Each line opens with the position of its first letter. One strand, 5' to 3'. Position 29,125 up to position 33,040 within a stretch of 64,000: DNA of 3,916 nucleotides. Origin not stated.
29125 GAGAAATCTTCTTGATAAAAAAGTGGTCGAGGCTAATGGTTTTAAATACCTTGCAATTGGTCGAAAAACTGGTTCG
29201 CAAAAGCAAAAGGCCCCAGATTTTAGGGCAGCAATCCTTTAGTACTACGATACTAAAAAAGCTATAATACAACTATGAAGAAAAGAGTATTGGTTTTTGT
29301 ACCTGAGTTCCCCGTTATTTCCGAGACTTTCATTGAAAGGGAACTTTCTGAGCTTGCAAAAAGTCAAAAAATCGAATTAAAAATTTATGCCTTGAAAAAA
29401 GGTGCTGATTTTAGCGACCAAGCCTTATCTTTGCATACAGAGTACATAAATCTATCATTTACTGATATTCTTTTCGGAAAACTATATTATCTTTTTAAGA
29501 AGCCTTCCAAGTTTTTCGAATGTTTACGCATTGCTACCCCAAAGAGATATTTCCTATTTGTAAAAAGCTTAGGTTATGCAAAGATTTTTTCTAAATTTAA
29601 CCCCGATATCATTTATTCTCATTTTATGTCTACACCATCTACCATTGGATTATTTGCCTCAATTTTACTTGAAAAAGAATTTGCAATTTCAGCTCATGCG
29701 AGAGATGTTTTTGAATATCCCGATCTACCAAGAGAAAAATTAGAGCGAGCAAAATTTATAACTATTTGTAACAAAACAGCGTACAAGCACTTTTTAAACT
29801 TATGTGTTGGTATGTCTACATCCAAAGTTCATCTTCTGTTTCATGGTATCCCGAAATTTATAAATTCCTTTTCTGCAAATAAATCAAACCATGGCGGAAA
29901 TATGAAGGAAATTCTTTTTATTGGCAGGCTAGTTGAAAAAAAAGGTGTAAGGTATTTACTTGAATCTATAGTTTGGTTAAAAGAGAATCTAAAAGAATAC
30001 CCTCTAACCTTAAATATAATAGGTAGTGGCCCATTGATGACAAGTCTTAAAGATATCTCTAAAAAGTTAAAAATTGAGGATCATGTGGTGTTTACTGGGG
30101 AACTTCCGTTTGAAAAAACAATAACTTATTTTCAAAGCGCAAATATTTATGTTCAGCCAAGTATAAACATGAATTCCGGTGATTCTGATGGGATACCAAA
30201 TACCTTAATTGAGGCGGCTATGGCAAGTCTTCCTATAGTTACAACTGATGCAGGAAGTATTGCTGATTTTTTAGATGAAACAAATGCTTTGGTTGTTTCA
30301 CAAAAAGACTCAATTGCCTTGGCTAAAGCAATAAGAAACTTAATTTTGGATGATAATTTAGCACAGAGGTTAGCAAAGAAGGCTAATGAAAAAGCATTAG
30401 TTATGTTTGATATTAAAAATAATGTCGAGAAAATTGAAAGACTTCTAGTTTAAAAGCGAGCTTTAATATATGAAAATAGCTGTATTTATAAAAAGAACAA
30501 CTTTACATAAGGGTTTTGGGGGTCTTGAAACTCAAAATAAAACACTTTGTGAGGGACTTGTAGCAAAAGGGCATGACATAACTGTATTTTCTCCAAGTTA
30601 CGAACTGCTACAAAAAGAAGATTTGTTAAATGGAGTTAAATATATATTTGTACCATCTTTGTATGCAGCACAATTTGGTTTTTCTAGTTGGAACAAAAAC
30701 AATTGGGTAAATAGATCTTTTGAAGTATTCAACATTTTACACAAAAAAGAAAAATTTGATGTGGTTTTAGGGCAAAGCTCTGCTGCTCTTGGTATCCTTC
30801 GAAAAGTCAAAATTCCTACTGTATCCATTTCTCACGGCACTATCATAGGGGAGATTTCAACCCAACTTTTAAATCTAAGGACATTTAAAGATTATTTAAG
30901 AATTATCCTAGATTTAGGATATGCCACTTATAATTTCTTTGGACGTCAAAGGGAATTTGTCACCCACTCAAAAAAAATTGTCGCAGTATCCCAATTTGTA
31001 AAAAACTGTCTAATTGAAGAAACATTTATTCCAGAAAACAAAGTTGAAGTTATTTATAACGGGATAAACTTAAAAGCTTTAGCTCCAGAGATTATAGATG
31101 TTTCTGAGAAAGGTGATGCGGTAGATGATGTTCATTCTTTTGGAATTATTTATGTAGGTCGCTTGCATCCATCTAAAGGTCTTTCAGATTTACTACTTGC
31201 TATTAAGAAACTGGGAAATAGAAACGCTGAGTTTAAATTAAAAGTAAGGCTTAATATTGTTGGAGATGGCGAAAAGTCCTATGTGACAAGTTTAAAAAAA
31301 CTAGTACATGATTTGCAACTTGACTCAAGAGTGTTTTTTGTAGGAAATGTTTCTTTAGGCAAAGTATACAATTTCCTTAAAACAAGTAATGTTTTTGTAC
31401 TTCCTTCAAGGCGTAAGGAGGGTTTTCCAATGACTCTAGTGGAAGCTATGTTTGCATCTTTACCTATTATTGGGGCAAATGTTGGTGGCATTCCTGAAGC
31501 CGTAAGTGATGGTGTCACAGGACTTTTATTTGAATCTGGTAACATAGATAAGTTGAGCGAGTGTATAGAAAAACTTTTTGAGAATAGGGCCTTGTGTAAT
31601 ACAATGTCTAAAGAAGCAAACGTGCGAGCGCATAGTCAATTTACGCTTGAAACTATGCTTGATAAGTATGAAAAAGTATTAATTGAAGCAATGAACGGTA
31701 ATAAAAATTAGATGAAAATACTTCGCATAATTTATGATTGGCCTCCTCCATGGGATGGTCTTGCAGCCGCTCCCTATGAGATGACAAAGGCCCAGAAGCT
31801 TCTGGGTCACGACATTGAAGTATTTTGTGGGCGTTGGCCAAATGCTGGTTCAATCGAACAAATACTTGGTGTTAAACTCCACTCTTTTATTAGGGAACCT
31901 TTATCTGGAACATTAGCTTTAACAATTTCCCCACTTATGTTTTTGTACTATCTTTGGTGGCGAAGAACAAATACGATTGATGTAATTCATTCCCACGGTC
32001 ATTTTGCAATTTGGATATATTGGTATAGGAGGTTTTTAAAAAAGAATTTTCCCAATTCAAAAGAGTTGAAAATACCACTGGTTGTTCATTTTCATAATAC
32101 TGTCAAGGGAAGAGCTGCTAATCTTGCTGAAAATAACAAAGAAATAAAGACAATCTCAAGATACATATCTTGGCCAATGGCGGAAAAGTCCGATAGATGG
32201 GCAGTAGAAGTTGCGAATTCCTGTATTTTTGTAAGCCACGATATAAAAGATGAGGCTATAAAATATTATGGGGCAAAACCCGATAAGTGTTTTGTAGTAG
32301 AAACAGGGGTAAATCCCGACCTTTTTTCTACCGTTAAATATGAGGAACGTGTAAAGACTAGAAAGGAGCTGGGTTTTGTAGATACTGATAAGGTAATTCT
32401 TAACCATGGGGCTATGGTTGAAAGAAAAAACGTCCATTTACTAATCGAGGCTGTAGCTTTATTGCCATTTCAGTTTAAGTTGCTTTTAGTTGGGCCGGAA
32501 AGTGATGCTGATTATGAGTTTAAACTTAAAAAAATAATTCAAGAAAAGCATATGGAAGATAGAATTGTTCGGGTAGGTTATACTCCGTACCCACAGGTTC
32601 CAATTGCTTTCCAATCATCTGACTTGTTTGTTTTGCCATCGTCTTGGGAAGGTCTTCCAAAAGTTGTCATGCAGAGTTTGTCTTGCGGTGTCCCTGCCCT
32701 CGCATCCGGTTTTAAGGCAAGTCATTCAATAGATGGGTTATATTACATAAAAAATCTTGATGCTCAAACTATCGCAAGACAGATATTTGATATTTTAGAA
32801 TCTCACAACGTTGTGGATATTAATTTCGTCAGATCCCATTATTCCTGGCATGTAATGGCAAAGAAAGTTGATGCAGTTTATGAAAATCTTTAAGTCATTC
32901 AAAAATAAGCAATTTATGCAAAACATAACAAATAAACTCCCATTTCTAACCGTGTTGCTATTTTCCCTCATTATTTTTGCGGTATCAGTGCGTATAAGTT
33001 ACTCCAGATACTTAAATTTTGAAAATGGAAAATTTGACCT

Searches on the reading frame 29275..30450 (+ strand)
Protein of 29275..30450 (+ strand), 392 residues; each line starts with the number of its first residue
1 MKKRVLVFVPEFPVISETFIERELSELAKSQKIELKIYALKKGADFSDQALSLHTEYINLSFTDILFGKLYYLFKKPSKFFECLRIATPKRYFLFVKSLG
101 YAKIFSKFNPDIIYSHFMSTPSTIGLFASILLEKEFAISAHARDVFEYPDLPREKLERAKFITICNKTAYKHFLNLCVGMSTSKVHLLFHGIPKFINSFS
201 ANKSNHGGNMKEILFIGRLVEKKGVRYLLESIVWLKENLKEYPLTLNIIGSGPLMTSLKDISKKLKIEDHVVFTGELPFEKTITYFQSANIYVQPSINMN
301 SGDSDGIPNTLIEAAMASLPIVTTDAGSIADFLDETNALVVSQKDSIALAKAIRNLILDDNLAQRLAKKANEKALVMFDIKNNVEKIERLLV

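Call 19: search_protein_families(library=pfam, proteins=[window:29275-30450:+], max_evalue=0.01)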
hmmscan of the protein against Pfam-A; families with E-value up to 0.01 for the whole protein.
window:29275-30450:+ (392 aa): 4 families
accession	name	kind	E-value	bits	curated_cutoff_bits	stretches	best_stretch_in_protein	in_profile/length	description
PF00534.26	Glycos_transf_1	-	7.9e-32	110.6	26.4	1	202-372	7-171/172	Glycosyl transferases group 1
PF13692.12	Glyco_trans_1_4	-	4.5e-28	98.7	27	1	211-358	2-141/142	Glycosyl transferases group 1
PF13524.12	Glyco_trans_1_2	-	2.7e-07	31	25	1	245-388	16-143/144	Glycosyl transferase-like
PF13477.12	Glyco_trans_4_2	-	4.5e-05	24.1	23.4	1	85-152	51-118/139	Glycosyl transferase 4-like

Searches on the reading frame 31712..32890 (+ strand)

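Call 19: search_protein_families(library=pfam, proteins=[window:31712-32890:+], max_evalue=0.01)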
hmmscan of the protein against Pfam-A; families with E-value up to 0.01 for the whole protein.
window:31712-32890:+ (393 aa): 6 families
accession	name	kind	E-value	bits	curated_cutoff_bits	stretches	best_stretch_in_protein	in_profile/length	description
PF00534.26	Glycos_transf_1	-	1.4e-24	87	26.4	1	215-363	4-157/172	Glycosyl transferases group 1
PF13439.12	Glyco_transf_4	-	1.4e-21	77.7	28.5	1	16-203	3-169/170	Glycosyltransferase Family 4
PF13692.12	Glyco_trans_1_4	-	8.4e-19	68.7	27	1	227-363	2-141/142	Glycosyl transferases group 1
PF13579.12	Glyco_trans_4_4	-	3.7e-09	37.6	29.7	1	16-197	2-156/158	Glycosyl transferase 4-like domain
PF08323.17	Glyco_transf_5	-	0.00049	20.3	22.7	0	86-186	126-228/239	Starch synthase catalytic domain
PF20706.3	GT4-conflict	-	0.00097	18.6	26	1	225-332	196-311/385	Family 4 Glycosyltransferase in conflict systems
